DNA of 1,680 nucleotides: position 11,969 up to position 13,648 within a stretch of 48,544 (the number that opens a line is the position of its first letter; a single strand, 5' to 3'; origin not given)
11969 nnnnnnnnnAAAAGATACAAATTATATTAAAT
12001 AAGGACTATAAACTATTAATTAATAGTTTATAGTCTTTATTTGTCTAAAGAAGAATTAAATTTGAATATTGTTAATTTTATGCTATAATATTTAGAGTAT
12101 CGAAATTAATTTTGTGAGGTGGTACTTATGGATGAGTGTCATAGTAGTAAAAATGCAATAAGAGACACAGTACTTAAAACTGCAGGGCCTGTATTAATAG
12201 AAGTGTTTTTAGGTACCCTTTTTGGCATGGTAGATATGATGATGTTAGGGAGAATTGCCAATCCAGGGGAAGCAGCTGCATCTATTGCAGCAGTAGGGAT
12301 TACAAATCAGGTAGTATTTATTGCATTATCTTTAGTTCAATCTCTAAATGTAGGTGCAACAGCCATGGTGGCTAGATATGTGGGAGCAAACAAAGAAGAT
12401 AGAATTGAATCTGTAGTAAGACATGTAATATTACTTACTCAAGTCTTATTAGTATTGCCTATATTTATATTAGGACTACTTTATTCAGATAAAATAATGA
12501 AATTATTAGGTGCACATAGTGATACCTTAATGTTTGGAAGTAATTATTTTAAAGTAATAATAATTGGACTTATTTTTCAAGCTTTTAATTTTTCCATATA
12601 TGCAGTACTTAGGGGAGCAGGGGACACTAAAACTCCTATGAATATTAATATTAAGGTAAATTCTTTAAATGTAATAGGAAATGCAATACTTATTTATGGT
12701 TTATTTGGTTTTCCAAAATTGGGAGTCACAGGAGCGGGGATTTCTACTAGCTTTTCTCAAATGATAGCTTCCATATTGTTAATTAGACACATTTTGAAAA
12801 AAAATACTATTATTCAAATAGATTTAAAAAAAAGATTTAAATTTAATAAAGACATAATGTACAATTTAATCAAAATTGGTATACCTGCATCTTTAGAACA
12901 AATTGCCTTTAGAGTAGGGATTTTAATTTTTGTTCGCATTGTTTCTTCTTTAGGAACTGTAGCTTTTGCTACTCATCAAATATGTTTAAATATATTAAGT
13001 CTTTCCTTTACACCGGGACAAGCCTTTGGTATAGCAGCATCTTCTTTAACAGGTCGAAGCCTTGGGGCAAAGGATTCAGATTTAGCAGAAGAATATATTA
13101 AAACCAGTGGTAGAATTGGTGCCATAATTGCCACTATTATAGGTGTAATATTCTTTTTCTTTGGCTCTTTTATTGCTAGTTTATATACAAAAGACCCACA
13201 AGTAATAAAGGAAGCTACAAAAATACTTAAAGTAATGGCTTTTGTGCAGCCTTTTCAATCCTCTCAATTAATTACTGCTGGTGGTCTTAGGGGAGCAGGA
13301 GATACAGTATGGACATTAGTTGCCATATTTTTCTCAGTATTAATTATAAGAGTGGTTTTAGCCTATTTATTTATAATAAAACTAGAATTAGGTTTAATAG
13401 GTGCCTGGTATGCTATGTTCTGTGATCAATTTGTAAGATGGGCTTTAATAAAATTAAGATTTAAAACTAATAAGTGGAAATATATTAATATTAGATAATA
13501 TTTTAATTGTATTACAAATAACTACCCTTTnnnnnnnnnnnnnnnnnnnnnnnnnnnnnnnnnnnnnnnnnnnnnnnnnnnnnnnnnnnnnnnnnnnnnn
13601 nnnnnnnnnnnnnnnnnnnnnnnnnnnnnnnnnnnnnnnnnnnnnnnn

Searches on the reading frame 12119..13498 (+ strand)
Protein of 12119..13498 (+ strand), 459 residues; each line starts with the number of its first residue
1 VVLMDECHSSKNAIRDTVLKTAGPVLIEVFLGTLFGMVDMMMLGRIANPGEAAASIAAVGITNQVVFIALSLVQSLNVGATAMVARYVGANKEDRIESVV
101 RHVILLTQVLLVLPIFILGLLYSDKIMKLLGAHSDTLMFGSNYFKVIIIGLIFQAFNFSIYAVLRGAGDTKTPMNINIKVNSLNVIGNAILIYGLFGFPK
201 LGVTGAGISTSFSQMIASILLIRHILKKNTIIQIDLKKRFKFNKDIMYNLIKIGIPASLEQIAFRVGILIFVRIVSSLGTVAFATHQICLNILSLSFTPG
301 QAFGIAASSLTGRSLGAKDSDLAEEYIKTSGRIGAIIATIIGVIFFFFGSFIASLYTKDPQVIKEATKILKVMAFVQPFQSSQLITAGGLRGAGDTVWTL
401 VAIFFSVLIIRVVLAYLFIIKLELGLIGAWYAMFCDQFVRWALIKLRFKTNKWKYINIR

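Call 5: search_protein_families(library=ncbifam, proteins=[window:12119-13498:+], max_evalue=0.01)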
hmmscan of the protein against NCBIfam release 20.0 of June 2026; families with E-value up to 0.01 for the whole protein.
window:12119-13498:+ (459 aa): 13 families
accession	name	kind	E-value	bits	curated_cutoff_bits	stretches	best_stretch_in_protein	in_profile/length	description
TIGR00797.1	matE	subfamily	7e-83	278.7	147.4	1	24-430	1-396/396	MATE family efflux transporter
NF007562.1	PRK10189.1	equivalog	5e-57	193.7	465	1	19-455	30-464/470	EmmdR/YeeO family multidrug/toxin efflux MATE transporter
NF041801.1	MATE_SolL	equivalog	9.4e-53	179.6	780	1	16-453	20-451/458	solanimycin export family MATE transporter SolL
NF001214.0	PRK00187.1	equivalog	5.9e-29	101.3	449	1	17-434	11-427/464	NorM family multidrug efflux MATE transporter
NF052396.1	MATE_WgkD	equivalog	8.7e-29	100.7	510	1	19-450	6-425/428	tryglysin-associated MATE efflux transporter WgkD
NF000131.1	MATE_multi_MepA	equivalog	6.5e-25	88.2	850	1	13-434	13-420/451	multidrug efflux MATE transporter MepA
NF000263.1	MATE_multi_NorM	equivalog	1.8e-17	63.9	950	1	23-436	25-433/459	multidrug efflux MATE transporter NorM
NF007130.1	PRK09575.1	equivalog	2e-16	60.3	445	2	12-256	2-236/435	MATE family efflux transporter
NF041358.1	GntT_guanitoxin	equivalog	1.9e-15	56.8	525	1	34-388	31-376/438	guanitoxin biosynthesis MATE family efflux transporter GntT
TIGR02900.1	spore_V_B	equivalog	3.2e-12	45.9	372.3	1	6-281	216-483/488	stage V sporulation protein B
NF007690.0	PRK10367.1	equivalog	3.9e-12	45.8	409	1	20-371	13-355/441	MATE family efflux transporter DinF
NF045539.1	MATE_efflux1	equivalog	0.0006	19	350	1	76-280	56-257/411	MATE family Na+-driven efflux transporter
NF045849.1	ICE_MMCAP2_0565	equivalog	0.0099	15.5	40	1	323-373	9-59/80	Mbov_0395 family pilin-like conjugal transfer protein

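Call 6: search_protein_families(library=pfam, proteins=[window:12119-13498:+], max_evalue=0.01)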
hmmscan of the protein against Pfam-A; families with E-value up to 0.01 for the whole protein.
window:12119-13498:+ (459 aa): 1 family
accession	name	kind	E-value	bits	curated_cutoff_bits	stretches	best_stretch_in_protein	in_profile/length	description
PF01554.23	MatE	-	4e-62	209.1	24.9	2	256-417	1-161/161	MatE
